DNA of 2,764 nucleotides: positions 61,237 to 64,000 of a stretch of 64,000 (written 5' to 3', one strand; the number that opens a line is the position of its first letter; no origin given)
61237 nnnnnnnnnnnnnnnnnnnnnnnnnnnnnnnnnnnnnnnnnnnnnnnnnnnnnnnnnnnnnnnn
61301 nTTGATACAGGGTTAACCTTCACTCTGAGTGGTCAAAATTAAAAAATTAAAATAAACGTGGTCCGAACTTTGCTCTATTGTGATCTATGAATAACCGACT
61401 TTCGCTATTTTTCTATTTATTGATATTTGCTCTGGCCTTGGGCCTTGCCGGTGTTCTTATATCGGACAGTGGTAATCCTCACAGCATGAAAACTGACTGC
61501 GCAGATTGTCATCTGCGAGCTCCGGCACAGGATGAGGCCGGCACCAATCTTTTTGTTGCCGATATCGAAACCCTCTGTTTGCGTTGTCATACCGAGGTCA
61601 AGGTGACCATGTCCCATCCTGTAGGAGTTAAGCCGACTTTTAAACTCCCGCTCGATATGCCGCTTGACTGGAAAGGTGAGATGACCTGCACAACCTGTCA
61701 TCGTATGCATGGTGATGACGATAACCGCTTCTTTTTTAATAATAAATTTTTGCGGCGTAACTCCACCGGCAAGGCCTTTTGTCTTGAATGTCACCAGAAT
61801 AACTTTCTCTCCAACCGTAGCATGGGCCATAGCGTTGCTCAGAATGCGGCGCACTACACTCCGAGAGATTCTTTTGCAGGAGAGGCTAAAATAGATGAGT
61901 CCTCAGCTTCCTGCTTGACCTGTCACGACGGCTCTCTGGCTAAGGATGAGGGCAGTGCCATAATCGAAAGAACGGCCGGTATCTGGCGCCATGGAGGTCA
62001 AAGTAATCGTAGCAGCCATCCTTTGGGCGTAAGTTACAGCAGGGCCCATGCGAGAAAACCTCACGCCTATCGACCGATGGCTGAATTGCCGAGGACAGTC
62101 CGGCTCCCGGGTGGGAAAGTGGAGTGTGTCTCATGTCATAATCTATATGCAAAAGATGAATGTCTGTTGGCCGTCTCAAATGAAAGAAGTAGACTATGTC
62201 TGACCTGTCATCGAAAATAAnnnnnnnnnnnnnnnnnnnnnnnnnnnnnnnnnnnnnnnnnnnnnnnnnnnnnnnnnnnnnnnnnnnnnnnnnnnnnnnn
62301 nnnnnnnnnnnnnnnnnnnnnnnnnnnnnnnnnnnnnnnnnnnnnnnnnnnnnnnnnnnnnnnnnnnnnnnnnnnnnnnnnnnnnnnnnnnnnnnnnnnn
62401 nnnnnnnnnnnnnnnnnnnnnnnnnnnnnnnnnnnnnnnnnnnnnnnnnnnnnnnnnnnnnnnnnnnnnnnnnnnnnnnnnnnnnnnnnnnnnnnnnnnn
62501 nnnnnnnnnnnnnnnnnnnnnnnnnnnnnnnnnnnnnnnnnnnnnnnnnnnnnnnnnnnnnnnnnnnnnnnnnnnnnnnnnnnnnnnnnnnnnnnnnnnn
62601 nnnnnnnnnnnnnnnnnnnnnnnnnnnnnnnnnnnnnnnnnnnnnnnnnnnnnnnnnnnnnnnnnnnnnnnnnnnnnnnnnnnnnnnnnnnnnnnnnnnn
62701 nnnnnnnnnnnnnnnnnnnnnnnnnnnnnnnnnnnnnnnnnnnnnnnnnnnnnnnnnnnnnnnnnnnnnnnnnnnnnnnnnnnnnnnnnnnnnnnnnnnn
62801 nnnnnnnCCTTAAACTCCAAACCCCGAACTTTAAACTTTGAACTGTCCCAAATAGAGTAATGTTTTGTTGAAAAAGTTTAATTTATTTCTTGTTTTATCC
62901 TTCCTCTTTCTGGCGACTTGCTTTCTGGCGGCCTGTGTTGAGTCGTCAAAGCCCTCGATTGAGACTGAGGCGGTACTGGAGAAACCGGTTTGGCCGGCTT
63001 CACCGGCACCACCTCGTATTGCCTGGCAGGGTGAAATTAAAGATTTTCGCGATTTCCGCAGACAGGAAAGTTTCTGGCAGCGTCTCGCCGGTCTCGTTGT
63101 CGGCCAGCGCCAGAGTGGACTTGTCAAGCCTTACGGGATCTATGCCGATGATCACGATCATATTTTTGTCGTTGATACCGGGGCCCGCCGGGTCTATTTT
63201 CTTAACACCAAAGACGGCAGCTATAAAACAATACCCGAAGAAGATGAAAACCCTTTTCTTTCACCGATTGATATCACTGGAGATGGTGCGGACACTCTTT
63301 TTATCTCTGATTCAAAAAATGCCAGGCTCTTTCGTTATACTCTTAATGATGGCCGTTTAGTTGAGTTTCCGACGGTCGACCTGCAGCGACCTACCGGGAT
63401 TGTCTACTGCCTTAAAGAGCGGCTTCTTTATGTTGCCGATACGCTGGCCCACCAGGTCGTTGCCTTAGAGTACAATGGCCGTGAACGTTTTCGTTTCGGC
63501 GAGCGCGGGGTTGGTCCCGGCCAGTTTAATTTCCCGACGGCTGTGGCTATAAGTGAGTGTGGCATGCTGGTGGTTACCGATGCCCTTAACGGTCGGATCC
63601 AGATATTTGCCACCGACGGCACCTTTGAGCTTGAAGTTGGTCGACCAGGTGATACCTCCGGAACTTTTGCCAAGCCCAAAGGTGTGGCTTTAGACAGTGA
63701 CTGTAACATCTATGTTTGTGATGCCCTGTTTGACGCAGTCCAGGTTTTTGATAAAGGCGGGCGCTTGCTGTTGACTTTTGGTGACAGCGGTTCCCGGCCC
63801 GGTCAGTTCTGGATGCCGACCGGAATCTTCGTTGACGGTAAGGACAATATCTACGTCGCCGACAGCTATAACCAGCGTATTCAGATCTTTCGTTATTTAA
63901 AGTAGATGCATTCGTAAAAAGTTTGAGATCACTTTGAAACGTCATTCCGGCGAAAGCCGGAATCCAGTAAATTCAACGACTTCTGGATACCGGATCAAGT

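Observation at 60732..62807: Two paralogous 'HAMP-only' membrane proteins (2TM + HAMP + short helical tail, no sensor or output domain) alternating with cytochrome genes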

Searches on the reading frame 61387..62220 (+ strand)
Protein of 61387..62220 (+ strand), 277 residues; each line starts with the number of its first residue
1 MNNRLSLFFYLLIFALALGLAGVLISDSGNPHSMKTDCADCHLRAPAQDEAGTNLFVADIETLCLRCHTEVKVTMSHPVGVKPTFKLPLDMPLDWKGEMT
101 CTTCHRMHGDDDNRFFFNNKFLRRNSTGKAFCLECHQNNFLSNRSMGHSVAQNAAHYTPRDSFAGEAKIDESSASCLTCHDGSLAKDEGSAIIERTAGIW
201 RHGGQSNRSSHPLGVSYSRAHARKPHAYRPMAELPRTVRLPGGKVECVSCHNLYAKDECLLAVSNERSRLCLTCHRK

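Call 3: search_protein_families(library=pfam, proteins=[window:61387-62220:+], max_evalue=1)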
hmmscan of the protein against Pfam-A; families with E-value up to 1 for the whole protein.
window:61387-62220:+ (277 aa): 6 families
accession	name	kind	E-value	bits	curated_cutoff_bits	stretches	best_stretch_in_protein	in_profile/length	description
PF09699.15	Paired_CXXCH_1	-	1.7e-16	60.1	20.6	3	99-138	7-38/41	Doubled CXXCH motif (Paired_CXXCH_1)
PF14522.11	Cytochrome_C7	-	2.1e-09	37.5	24.8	3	34-106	12-67/67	Cytochrome c7 and related cytochrome c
PF14537.11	Cytochrom_c3_2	-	8.8e-09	36.2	25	1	33-137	4-79/79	Cytochrome c3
PF22678.1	Cytochrom_c_NrfB-like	-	2.2e-07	31.7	27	1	244-274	58-89/89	Cytochrome c-type protein NrfB-like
PF13435.11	Cytochrome_C554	-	0.0091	17.4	20.8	1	132-196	2-71/84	Cytochrome c554 and c-prime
PF03892.19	NapB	-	0.97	10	25.1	1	168-202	59-93/127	Nitrate reductase cytochrome c-type subunit (NapB)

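Call 4: search_protein_families(library=ncbifam, proteins=[window:61387-62220:+], max_evalue=1)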
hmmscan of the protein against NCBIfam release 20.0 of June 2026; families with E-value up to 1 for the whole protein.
window:61387-62220:+ (277 aa): 12 families
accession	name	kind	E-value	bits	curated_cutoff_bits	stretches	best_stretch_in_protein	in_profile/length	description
NF041028.1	decahem_GSU2203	exception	6.6e-13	48.5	325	2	34-138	124-209/317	GSU2203 family decaheme c-type cytochrome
TIGR01905.1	paired_CXXCH_1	subfamily_domain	2.8e-10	40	25.2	3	35-71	6-39/41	doubled CXXCH domain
TIGR03508.1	decahem_SO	subfamily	4e-10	39.6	192.2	2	33-138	91-176/258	DmsE family decaheme c-type cytochrome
TIGR03146.1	cyt_nit_nrfB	equivalog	6.4e-09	36.2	166.6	3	98-182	11-93/145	cytochrome c nitrite reductase pentaheme subunit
NF008659.0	PRK11659.1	equivalog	8.6e-08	32.1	184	3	244-276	135-168/188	cytochrome c nitrite reductase pentaheme subunit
NF045713.1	CxxCH_16_HmcA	equivalog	6.8e-05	21.6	400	2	100-188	320-394/541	sulfate respiration complex hexadecaheme cytochrome HmcA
TIGR03153.1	cytochr_NrfH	equivalog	0.0033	17.5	134.2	1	246-277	104-135/138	cytochrome c nitrite reductase small subunit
NF049875.1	NetB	exception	0.0036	17.1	380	1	243-277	162-197/211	Nrf-like electron transfer protein NetB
TIGR03507.1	decahem_SO1788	subfamily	0.0053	15.3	209.3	2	25-106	234-303/672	OmcA/MtrC family decaheme c-type cytochrome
NF040968.1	FeS_ExtO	equivalog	0.04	12.7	200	2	35-166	38-167/416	selenite/tellurite reduction operon b-type cytochrome iron-sulfur cluster-binding subunit ExtO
NF040967.1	cytc_ExtN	equivalog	0.061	12.1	200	0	35-169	38-170/415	selenite/tellurite reduction operon c-type cytochrome ExtN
TIGR04315.1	octaheme_Shew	subfamily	0.97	8.4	375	0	97-146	186-237/440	tetrathionate reductase family octaheme c-type cytochrome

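Call 73: find_homologous_proteins(query=window:61387-62217:+, max_evalue=0.00001)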
Query window:61387-62217:+ (277 aa): 274 proteins with E <= 0.00001 among 2213 candidates; the best 120 are listed.
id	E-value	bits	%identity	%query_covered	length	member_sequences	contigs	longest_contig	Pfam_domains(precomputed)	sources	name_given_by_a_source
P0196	8.3e-191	650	100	100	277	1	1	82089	PF09699.16,PF14537.12,PF22678.2,PF14522.12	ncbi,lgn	-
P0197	9.5e-157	539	82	100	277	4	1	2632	PF09699.16,PF14537.12,PF22678.2,PF14522.12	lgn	-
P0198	1.4e-151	522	80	100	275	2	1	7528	PF09699.16,PF14537.12,PF22678.2,PF14522.12,PF22113.2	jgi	jgi:predicted CXXCH cytochrome family protein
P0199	2.1e-147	508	80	91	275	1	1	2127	PF09699.16,PF14537.12,PF22678.2,PF14522.12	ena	-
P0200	3.7e-147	507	80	96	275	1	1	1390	PF09699.16,PF14537.12,PF22678.2,PF14522.12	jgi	jgi:predicted CXXCH cytochrome family protein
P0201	3.4e-143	494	77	100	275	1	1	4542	PF09699.16,PF14537.12,PF14522.12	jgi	-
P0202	6.1e-142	490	80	93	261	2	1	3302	PF09699.16,PF14537.12,PF22678.2,PF14522.12,PF22113.2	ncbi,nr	ncbi:MAG: cytochrome c3 family protein [Pseudomonadota bacterium]|nr:cytochrome c3 family protein [P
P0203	1.1e-141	489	77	100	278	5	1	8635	PF09699.16,PF14537.12,PF22678.2,PF14522.12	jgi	-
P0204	6.9e-110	385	59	100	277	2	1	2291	PF09699.16,PF14537.12,PF22678.2,PF14522.12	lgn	-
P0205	1.5e-109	384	59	100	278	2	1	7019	PF09699.16,PF14537.12,PF22678.2,PF14522.12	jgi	-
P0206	1.8e-108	380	59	100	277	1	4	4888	PF09699.16,PF14537.12,PF14522.12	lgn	-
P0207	1.9e-108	380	62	91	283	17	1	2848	PF09699.16,PF14537.12,PF22678.2,PF14522.12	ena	-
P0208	4.9e-107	376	60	97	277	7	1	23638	PF09699.16,PF14537.12,PF14522.12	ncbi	-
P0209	2.6e-96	340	58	94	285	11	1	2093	PF09699.16,PF14537.12,PF14522.12,PF22113.2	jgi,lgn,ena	jgi:predicted CXXCH cytochrome family protein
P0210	1.9e-95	338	57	92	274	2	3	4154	PF09699.16,PF14537.12,PF22678.2,PF14522.12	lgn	-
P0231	1.9e-70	256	51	90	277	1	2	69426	PF09699.16,PF14537.12,PF14522.12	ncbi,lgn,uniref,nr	ncbi:hypothetical protein G3N55_00925 [Dissulfurirhabdus thermomarina]|uniref:Doubled CXXCH motif do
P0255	8.3e-28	116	39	72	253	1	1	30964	PF09699.16,PF14522.12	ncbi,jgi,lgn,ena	-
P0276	4.1e-23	100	32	93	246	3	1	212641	PF09699.16,PF14522.12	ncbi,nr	ncbi:MAG: cytochrome c3 family protein [Planctomycetota bacterium]|nr:cytochrome c3 family protein [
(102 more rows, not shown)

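Call 74: find_encoding_contigs(protein=P0231, flank=10000, max_places=1)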
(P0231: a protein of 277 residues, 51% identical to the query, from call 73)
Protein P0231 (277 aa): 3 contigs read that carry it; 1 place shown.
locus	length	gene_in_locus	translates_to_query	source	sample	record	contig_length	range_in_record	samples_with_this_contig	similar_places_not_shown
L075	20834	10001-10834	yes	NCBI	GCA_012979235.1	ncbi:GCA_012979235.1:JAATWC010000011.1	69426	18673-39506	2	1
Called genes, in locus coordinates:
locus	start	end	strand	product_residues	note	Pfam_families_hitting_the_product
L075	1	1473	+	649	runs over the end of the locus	PF00989:PAS, PF08448:PAS_4, PF13188:PAS_8 (weak), PF13426:PAS_9, PF08447:PAS_3 (weak), PF00512:HisKA, PF02518:HATPase_c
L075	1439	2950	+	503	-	PF00072:Response_reg, PF00158:Sigma54_activat, PF14532:Sigma54_activ_2, PF00004:AAA (weak), PF07728:AAA_5 (weak), PF25601:AAA_lid_14, PF02954:HTH_8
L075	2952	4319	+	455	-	PF14522:Cytochrome_C7 (faint), PF14537:Cytochrom_c3_2 (faint), PF09699:Paired_CXXCH_1, PF22113:Mtrc-MtrF_II-IV_dom, PF09699:Paired_CXXCH_1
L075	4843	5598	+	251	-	PF09699:Paired_CXXCH_1 (faint)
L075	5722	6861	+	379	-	PF25021:TEN_NHL (faint), PF08450:SGL (faint), PF17170:DUF5128 (faint), PF01436:NHL (weak)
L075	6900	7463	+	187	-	PF09699:Paired_CXXCH_1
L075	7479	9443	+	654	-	-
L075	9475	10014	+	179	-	-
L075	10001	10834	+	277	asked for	PF14537:Cytochrom_c3_2 (faint), PF14522:Cytochrome_C7 (faint), PF09699:Paired_CXXCH_1 (faint)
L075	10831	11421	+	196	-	-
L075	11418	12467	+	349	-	PF01731:Arylesterase (faint), PF25021:TEN_NHL (faint), PF08450:SGL (weak), PF17170:DUF5128, PF01436:NHL (weak)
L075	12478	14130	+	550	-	PF14522:Cytochrome_C7 (faint), PF14537:Cytochrom_c3_2 (faint), PF09699:Paired_CXXCH_1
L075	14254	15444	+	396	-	PF14522:Cytochrome_C7 (faint), PF09699:Paired_CXXCH_1 (faint), PF13435:Cytochrome_C554 (faint), PF14537:Cytochrom_c3_2 (faint), PF13447:Multi-haem_cyto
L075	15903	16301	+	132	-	-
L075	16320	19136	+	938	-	PF14522:Cytochrome_C7 (faint), PF22113:Mtrc-MtrF_II-IV_dom (faint), PF00801:PKD (weak), PF18911:PKD_4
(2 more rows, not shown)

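Call 75: find_encoding_contigs(protein=P0276, flank=8000, max_places=1)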
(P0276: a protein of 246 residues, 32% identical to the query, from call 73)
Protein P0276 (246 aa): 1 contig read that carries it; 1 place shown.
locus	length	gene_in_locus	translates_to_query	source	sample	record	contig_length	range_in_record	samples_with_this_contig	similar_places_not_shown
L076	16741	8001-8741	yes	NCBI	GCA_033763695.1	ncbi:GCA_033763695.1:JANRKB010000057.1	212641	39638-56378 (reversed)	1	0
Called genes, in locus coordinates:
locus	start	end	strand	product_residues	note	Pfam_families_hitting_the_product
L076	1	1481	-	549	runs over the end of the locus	PF14537:Cytochrom_c3_2 (faint), PF14522:Cytochrome_C7 (faint), PF09699:Paired_CXXCH_1 (weak), PF22113:Mtrc-MtrF_II-IV_dom (weak), PF09699:Paired_CXXCH_1 (weak)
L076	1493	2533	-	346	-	-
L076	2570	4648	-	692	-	-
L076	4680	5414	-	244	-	PF14522:Cytochrome_C7 (faint), PF09699:Paired_CXXCH_1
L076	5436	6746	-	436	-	PF25021:TEN_NHL (faint), PF01436:NHL (faint), PF08450:SGL (faint), PF17170:DUF5128 (faint), PF16288:DUF4934 (faint)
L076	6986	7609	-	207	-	PF14522:Cytochrome_C7 (faint), PF09699:Paired_CXXCH_1 (weak)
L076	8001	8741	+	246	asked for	PF14522:Cytochrome_C7 (faint), PF09699:Paired_CXXCH_1 (weak)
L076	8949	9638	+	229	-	PF01578:Cytochrom_C_asm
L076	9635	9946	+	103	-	-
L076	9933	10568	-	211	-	-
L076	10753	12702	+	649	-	PF08448:PAS_4 (weak), PF00989:PAS, PF13188:PAS_8, PF08448:PAS_4, PF13426:PAS_9, PF24820:Diguanyl_cycl_sensor (weak), PF02518:HATPase_c, PF00072:Response_reg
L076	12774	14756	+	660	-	PF00224:PK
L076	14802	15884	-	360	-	PF00578:AhpC-TSA, PF08534:Redoxin (weak), PF25063:ARM_TT21_C, PF14559:TPR_19, PF12895:ANAPC3 (weak), PF13414:TPR_11 (weak), PF13424:TPR_12 (weak), PF13432:TPR_16, +6 more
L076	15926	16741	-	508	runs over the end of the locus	PF14522:Cytochrome_C7 (faint), PF14537:Cytochrom_c3_2 (faint), PF09699:Paired_CXXCH_1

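Call 76: find_encoding_contigs(protein=P0255, flank=8000, max_places=1)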
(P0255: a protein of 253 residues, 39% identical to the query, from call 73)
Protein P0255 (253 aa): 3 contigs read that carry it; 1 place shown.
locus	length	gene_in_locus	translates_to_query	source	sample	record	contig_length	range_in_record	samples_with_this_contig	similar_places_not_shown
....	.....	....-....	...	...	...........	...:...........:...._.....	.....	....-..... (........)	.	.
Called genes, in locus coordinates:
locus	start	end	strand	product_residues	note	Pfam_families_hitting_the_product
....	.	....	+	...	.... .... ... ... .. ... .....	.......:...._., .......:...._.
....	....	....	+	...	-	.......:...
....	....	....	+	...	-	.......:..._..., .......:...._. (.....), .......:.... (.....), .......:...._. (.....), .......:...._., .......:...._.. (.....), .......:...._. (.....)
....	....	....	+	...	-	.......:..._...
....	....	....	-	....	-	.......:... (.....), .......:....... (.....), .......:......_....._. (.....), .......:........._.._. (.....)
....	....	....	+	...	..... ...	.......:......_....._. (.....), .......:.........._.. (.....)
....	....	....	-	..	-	-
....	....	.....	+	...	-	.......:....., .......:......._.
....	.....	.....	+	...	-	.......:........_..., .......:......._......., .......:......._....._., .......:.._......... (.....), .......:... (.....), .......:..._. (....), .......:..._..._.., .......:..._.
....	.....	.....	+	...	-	-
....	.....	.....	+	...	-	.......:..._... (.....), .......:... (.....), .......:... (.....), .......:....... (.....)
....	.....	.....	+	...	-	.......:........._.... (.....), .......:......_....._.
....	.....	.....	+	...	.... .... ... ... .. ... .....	-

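Call 98: find_related_loci(query=A5, collection=metagenome_contigs, flank=4000)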
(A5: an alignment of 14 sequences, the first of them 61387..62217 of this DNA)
Query A5 (277 aa) in metagenome_contigs; peptide patterns used: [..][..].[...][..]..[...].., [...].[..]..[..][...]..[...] (x = any residue, [..] = any of these).
552 stretches matched a pattern; 389 encode a relative of the query (tblastn E <= 1e-3); the best 80 are kept; 80 distinct loci.
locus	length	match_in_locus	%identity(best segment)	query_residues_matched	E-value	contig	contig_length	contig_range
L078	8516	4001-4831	82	1-277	4e-151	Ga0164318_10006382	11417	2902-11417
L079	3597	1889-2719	60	1-277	2e-113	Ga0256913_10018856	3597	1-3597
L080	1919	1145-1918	58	1-258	3e-105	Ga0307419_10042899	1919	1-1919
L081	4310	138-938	58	13-277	2e-97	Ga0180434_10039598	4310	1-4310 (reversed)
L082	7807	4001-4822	57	6-277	4e-97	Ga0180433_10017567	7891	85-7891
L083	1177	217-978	59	26-277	3e-104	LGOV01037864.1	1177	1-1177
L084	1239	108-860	57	24-277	4e-102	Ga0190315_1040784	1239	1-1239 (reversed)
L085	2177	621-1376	56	24-277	2e-97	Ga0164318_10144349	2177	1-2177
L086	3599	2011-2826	53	13-277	2e-92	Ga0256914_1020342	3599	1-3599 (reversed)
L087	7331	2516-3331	48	3-277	1e-82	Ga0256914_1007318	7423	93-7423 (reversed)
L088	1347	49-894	48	10-276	6e-87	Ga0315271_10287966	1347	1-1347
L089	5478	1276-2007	49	30-277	8e-76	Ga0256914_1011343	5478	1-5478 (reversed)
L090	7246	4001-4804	38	10-277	4e-53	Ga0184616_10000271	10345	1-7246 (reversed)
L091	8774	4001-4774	40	1-277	5e-52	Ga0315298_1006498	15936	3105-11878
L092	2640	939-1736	36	20-277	1e-50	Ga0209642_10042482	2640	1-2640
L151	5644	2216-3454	35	2-277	4e-43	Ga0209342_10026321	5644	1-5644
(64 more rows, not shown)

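Call 101: search_protein_families(library=pfam, proteins=[L151:1909-2196:+], max_evalue=1)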
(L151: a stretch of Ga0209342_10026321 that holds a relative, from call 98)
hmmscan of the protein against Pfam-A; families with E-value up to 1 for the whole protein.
L151:1909-2196:+ (96 aa): 1 family
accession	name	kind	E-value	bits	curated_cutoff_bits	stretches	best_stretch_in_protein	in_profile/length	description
PF07238.19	PilZ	-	9.3e-07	29.6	22.5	1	35-94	20-86/102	PilZ domain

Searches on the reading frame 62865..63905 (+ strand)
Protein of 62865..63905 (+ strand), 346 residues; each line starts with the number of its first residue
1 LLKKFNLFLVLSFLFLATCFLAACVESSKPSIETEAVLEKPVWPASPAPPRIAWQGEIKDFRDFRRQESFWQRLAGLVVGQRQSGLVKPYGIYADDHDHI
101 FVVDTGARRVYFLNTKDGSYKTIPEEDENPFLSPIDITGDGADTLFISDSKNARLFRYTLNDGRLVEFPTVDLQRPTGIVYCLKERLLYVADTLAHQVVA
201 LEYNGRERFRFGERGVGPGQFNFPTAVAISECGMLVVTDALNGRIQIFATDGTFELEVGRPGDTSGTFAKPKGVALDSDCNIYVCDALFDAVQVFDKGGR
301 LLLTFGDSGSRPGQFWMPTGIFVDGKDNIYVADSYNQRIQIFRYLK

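Call 3: search_protein_families(library=pfam, proteins=[window:62865-63905:+], max_evalue=1)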
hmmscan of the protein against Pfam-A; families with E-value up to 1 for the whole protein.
window:62865-63905:+ (346 aa): 10 families
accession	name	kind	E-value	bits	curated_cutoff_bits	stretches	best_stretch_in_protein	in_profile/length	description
PF01436.27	NHL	-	2.7e-25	87.5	20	4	315-342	1-28/28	NHL repeat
PF17170.10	DUF5128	-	2.7e-13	50.3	22.9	3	279-342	53-117/321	6-bladed beta-propeller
PF01731.26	Arylesterase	-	3.2e-09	37.3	21.3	1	173-202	53-82/86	Arylesterase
PF08450.18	SGL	-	2.9e-07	30.8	26.3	2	112-258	64-220/246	SMP-30/Gluconolactonase/LRE-like region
PF06739.17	SBBP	-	2e-05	24.9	20.5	0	318-332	15-29/38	Beta-propeller repeat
PF13517.12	FG-GAP_3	-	0.0002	22.3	26.9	1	136-180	1-44/61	FG-GAP-like repeat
PF25021.1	TEN_NHL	-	0.00039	19.9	27.1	0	266-299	139-170/357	Teneurin NHL domain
PF10282.15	Lactonase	-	0.035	13.8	21.7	1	136-295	149-318/344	Lactonase, 7-bladed beta-propeller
PF17735.7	BslA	-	0.2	12.1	38.7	1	132-199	34-101/121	Biofilm surface layer A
PF18029.7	Glyoxalase_6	-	0.23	12.6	23.6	1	60-117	5-53/106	Glyoxalase-like domain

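Call 4: search_protein_families(library=ncbifam, proteins=[window:62865-63905:+], max_evalue=1)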
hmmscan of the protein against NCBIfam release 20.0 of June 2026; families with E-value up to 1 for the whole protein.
window:62865-63905:+ (346 aa): 4 families
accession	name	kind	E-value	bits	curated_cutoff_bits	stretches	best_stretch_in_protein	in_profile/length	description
NF035926.1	scyF_NHL_VPEP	equivalog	9.6e-63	212.6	350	4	176-307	154-285/376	scytonemin biosynthesis PEP-CTERM protein ScyF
NF047780.1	LIC12708_fam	subfamily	0.00046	19.2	150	1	220-344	118-210/391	LIC_12708 family protein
TIGR03866.1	PQQ_ABC_repeats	subfamily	0.0015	17.7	287.3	1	269-319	41-92/310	PQQ-dependent catabolism-associated beta-propeller protein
NF033206.1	ScyE_fam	subfamily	0.0018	17.9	80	0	267-333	251-319/333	ScyD/ScyE family protein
